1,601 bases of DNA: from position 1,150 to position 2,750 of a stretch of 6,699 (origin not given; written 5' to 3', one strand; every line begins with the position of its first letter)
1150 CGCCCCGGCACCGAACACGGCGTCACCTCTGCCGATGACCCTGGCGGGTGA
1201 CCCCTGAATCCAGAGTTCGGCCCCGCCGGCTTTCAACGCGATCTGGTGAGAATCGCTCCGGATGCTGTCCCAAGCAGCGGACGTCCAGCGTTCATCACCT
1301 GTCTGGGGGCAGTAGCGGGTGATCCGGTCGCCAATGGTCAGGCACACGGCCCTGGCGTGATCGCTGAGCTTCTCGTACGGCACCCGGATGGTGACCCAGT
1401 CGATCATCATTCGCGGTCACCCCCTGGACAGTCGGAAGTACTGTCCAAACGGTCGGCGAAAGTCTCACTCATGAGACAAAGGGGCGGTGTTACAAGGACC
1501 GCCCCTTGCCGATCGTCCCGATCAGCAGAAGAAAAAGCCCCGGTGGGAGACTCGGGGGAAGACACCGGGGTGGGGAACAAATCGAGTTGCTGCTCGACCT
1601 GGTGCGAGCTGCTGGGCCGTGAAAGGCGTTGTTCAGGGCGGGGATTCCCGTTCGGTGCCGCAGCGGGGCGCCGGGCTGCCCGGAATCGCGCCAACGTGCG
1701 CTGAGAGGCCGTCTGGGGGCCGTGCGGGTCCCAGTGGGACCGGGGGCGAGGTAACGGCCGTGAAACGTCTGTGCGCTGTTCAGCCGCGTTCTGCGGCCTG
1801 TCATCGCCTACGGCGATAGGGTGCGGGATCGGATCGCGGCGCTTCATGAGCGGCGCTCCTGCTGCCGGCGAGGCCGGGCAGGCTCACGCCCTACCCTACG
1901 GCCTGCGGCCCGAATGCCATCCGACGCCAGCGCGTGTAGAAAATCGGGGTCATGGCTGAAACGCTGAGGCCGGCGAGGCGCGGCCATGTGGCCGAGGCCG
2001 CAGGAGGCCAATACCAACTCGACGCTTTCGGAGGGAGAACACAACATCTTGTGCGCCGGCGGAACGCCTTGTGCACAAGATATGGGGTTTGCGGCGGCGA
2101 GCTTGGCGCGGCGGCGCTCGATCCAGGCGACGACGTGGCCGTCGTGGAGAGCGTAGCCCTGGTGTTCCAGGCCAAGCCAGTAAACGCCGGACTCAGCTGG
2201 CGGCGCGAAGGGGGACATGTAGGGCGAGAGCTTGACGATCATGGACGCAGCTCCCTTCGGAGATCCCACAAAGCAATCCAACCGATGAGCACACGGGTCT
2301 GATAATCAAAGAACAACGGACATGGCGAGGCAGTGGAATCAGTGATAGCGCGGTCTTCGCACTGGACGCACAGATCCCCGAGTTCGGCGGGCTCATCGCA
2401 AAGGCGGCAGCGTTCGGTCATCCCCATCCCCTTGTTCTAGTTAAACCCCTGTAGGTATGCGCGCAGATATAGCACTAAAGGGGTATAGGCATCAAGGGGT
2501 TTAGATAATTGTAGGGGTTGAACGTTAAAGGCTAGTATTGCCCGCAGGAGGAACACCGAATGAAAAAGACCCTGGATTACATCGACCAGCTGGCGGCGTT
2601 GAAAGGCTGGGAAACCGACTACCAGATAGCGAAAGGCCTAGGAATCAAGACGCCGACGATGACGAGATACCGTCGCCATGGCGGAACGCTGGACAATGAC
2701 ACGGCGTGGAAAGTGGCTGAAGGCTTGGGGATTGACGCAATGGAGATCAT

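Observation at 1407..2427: About 1 kb (15% of the genome) of three ATGA-coupled genes of unknown function feeding into gII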

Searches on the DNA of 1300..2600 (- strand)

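Call 8: search_dna_similar(query=window:1300-2600:-, collection=phages, mode=distant, max_rows=20)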
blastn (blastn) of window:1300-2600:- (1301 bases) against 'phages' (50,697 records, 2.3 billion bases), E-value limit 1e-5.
No match.

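Call 76: build_rna_model(alignment_id=A1, structure=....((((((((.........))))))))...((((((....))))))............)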
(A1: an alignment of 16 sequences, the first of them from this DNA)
Model R1 built from alignment A1 (16 sequences, 60 columns); structure: as given.
model positions 60; base pairs 14; branch points 1; effective number of sequences 6.8; information 0.931 bits per position. Calibrated on 0.2 Mb of random sequence (short: E-values are rough).
structure used (alignment columns):
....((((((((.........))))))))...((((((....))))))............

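Call 77: search_with_rna_model(model_id=R1, sources=[window, L001, L002, L003, L004, L005, L006, L007, L008, L009, L010, L011, L012, L013, L014, L015, L016, L017, L018, L019, L020, L021, L022, L023, L024, L025, L027, L028, L029, L030, L031, L032, L033, L034, L035, L036, L037, L038, L039, L040, L041, L042, L043, L044, L045, L046, L047, L048, L049, L050, L051, L052, L053, L054, L055, L056, L057, L058, L059, L060], max_evalue=1, make_alignment=true)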
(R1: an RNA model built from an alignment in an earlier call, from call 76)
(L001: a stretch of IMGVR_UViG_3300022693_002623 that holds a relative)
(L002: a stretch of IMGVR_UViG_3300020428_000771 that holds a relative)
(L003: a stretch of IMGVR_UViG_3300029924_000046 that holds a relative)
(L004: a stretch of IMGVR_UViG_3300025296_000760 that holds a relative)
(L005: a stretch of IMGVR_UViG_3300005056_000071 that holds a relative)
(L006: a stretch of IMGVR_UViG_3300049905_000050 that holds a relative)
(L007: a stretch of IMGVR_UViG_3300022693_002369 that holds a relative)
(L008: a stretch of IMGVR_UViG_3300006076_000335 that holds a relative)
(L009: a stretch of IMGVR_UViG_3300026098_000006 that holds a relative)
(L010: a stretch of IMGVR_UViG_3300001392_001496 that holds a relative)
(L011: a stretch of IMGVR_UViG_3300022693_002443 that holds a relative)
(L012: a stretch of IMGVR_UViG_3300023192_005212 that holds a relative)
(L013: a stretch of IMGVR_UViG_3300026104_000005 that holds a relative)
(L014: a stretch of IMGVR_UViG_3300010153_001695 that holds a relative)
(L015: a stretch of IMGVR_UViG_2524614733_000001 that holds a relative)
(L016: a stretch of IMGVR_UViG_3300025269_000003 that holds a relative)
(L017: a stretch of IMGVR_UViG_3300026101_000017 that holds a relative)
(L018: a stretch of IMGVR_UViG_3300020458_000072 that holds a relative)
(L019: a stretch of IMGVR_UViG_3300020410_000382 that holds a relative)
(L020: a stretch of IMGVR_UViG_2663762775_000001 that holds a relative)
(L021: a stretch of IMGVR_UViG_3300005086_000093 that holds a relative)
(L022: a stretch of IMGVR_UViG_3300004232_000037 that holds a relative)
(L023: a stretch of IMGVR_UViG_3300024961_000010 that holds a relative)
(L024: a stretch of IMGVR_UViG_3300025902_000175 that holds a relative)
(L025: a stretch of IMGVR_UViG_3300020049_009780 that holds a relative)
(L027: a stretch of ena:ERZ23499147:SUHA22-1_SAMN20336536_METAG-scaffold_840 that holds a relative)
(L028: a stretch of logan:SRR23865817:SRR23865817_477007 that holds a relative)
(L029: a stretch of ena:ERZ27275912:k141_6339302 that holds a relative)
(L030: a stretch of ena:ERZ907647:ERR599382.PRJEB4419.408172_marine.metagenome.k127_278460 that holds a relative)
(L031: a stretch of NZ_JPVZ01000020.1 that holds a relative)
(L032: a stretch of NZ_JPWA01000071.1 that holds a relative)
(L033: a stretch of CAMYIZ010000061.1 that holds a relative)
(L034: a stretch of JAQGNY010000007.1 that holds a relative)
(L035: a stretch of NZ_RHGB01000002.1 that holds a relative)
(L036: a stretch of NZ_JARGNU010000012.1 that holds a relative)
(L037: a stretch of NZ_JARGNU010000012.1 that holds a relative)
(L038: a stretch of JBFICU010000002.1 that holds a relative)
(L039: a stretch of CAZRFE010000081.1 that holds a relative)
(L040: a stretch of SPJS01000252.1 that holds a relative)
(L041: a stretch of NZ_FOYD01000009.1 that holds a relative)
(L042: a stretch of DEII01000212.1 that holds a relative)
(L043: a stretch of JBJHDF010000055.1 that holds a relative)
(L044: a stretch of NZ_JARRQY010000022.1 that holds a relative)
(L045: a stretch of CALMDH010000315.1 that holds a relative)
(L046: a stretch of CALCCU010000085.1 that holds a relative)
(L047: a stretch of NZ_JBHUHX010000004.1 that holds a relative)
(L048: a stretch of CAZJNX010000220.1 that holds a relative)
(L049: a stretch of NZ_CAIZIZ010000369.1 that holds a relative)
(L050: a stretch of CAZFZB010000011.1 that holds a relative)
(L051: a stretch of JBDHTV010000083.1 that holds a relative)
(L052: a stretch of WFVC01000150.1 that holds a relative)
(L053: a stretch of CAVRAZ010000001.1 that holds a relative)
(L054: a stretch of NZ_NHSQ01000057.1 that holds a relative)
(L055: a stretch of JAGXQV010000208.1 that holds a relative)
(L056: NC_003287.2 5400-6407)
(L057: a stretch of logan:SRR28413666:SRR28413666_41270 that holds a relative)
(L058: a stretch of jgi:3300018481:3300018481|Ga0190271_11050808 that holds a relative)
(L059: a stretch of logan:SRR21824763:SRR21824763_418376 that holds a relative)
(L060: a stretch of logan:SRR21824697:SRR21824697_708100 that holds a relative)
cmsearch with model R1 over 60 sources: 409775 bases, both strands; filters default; matches with E-value up to 1: 71.
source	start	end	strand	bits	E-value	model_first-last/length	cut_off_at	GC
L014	1430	1489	+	81.9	3.9e-19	1-60/60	no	0.57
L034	3923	3982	+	80.1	1.1e-18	1-60/60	no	0.53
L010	390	449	+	79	2.2e-18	1-60/60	no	0.57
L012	4433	4492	+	79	2.2e-18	1-60/60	no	0.57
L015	1219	1278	+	78.4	3.2e-18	1-60/60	no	0.63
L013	2987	3046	+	78.3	3.3e-18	1-60/60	no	0.6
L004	1078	1137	+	77.8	4.6e-18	1-60/60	no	0.57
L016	970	1029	+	77.6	5.1e-18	1-60/60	no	0.58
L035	3903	3962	+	77.3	6.2e-18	1-60/60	no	0.58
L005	1026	1085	+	77.3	6.2e-18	1-60/60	no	0.48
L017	440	499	+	77.2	6.5e-18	1-60/60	no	0.6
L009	1239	1298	+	76.9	7.8e-18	1-60/60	no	0.52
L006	1063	1122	+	76.9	7.9e-18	1-60/60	no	0.52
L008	698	757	+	76.4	1.1e-17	1-60/60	no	0.5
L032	3906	3965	+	75.9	1.5e-17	1-60/60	no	0.55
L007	1325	1384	+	75.8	1.6e-17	1-60/60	no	0.52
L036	3903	3962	+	75.4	2e-17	1-60/60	no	0.6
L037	3903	3962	+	75.4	2e-17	1-60/60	no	0.6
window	1450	1509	-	74.7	3.1e-17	1-60/60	no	0.6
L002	3355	3414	+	73.8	5.3e-17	1-60/60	no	0.58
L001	2925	2984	+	73.8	5.4e-17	1-60/60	no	0.6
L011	4905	4964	+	73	8.8e-17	1-60/60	no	0.6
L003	1314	1373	+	72.8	9.9e-17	1-60/60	no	0.58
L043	1171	1230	+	71.1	2.6e-16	1-60/60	no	0.55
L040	3915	3974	+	68.2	1.6e-15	1-60/60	no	0.52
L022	1157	1216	+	67.9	1.9e-15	1-60/60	no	0.48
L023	1541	1600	+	67.9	1.9e-15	1-60/60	no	0.48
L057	1028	1087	+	67.6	2.3e-15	1-60/60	no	0.58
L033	3922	3981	+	67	3.3e-15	1-60/60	no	0.63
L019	3474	3533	+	67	3.4e-15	1-60/60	no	0.58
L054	3927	3986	+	66.7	4e-15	1-60/60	no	0.55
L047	32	91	+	66.7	4.1e-15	1-60/60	no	0.58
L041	3936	3995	+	66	6e-15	1-60/60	no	0.58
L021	842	901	+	64.9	1.2e-14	1-60/60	no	0.67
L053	3926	3985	+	62.1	6.5e-14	1-60/60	no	0.63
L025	4876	4935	+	61.3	1.1e-13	1-60/60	no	0.6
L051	2038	2097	+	60.9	1.4e-13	1-60/60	no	0.62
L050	3948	4007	+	59.7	2.8e-13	1-60/60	no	0.6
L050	6462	6521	+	59.7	2.8e-13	1-60/60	no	0.6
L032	3850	3905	+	57.1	1.4e-12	1-60/60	no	0.55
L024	422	481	+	56.8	1.7e-12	1-60/60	no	0.57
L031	1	48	+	54.8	5.5e-12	13-60/60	5'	0.48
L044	3947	4006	+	54.3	7.4e-12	1-60/60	no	0.58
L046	1525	1583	+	50.4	7.9e-11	1-60/60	no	0.51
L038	3926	3985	+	50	1.1e-10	1-60/60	no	0.52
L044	3216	3275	-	49.5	1.4e-10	1-60/60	no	0.55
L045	1997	2056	+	49.3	1.6e-10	1-60/60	no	0.6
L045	4509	4568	+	49.3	1.6e-10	1-60/60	no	0.6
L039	3951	4010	+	47.3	5.3e-10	1-60/60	no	0.5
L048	3892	3952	+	44.4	3.2e-09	1-60/60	no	0.62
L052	3947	4006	+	39.9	4.8e-08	1-60/60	no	0.52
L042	3805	3881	+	35.6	6.5e-07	1-60/60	no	0.52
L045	3377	3436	+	32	6e-06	1-60/60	no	0.55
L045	5889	5948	+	32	6e-06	1-60/60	no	0.55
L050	5229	5289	+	30.9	1.1e-05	1-60/60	no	0.41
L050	7743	7803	+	30.9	1.1e-05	1-60/60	no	0.41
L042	3943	3983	+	27.3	0.0001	1-60/60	no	0.54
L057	1101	1144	+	26.1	0.00021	1-60/60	no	0.59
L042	3898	3938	+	23.9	0.00082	1-60/60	no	0.51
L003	1378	1421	+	19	0.017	1-60/60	no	0.55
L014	1404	1462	-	18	0.029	1-60/60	no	0.46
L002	3440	3483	+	17.6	0.038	1-60/60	no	0.64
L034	3887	3955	-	17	0.053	1-60/60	no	0.58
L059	24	75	+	16.5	0.073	1-60/60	no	0.5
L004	1163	1206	+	14.8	0.21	1-60/60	no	0.68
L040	3890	3947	-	14.7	0.22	1-60/60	no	0.55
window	1477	1524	+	14.4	0.26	1-60/60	no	0.62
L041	3922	3968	-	13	0.61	1-60/60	no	0.55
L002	3334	3387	-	12.8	0.69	1-60/60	no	0.61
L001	2904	2957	-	12.4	0.9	1-60/60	no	0.63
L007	1309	1357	-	12.3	0.96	1-60/60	no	0.59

Alignment A6: 71 matches aligned to the model, 120 columns, each read 5' to 3' on its own strand. Consensus structure (alignment columns), stored with it:
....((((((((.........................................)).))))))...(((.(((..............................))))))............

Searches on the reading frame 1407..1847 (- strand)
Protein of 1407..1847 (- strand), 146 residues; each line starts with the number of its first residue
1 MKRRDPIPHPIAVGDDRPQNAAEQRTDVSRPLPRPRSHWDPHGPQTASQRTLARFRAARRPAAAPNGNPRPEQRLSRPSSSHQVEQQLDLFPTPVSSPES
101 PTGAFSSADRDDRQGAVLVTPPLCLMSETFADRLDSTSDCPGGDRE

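Call 5: search_protein_families(library=pfam, proteins=[window:1407-1847:-], max_evalue=1)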
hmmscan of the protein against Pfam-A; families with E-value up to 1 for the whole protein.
window:1407-1847:- (146 aa): 0 families

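Call 6: search_protein_families(library=phrogs, proteins=[window:1407-1847:-], max_evalue=1)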
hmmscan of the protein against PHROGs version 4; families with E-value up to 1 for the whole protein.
window:1407-1847:- (146 aa): 0 families

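Call 41: find_homologous_proteins(query=window:1407-1847:-, max_evalue=0.01)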
Query window:1407-1847:- (146 aa): 14 proteins with E <= 0.01 among 520 candidates.
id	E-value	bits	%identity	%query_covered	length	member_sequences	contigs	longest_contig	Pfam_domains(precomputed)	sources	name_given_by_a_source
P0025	1.5e-89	316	100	100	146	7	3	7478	-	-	-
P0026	4.9e-69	249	84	100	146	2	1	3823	-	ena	-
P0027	1.3e-68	248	83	100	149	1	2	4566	-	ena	-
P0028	6.4e-60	220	76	100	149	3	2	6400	-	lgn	-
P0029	8.1e-44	167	68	95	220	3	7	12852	-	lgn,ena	-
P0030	8.1e-41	158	69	90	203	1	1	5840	-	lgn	-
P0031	5.8e-35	139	65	90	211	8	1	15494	-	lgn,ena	-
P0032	1.4e-34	138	65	90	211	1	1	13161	-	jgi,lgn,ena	-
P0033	3.5e-23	101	74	58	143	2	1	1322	-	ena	-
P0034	6.1e-23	100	51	93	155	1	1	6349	-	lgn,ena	-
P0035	2.4e-22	98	50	95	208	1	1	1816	-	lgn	-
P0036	3.8e-19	87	54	76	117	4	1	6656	-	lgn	-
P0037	2.6e-18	85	52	69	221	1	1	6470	-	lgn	-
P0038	7.3e-5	41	36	88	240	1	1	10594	-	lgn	-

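Call 66: predict_structure(alignment_id=A4)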
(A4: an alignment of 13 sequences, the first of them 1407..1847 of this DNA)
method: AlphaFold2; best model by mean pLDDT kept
length: 146 residues; sequences in the alignment: 13
mean_pLDDT: 60.1   pTM: 0.20
mean pLDDT of the five models: 60.1, 57.4, 56.9, 55.8, 55.3
residues with pLDDT >= 90: 0; 70-90: 33; 50-70: 79; < 50: 34
segments of 3 or more residues with pLDDT < 50: 82-84, 95-97, 108-110, 131-133, 135-140, 142-146
pLDDT, mean of each block of 10 residues (from residue 1): 57 58 66 79 83 80 55 53 51 52 49 61 61 45 45
secondary structure, 60 per line:
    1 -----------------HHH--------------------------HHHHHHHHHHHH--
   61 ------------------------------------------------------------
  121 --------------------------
elements in order: H47-58

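Call 86: search_protein_families(library=ncbifam, proteins=[window:1407-1847:-], max_evalue=1)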
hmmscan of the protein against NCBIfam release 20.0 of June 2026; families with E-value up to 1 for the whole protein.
window:1407-1847:- (146 aa): 0 families

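Call 87: search_protein_families(library=padloc, proteins=[window:1407-1847:-], max_evalue=1)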
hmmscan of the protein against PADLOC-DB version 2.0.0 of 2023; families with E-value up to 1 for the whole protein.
window:1407-1847:- (146 aa): 0 families
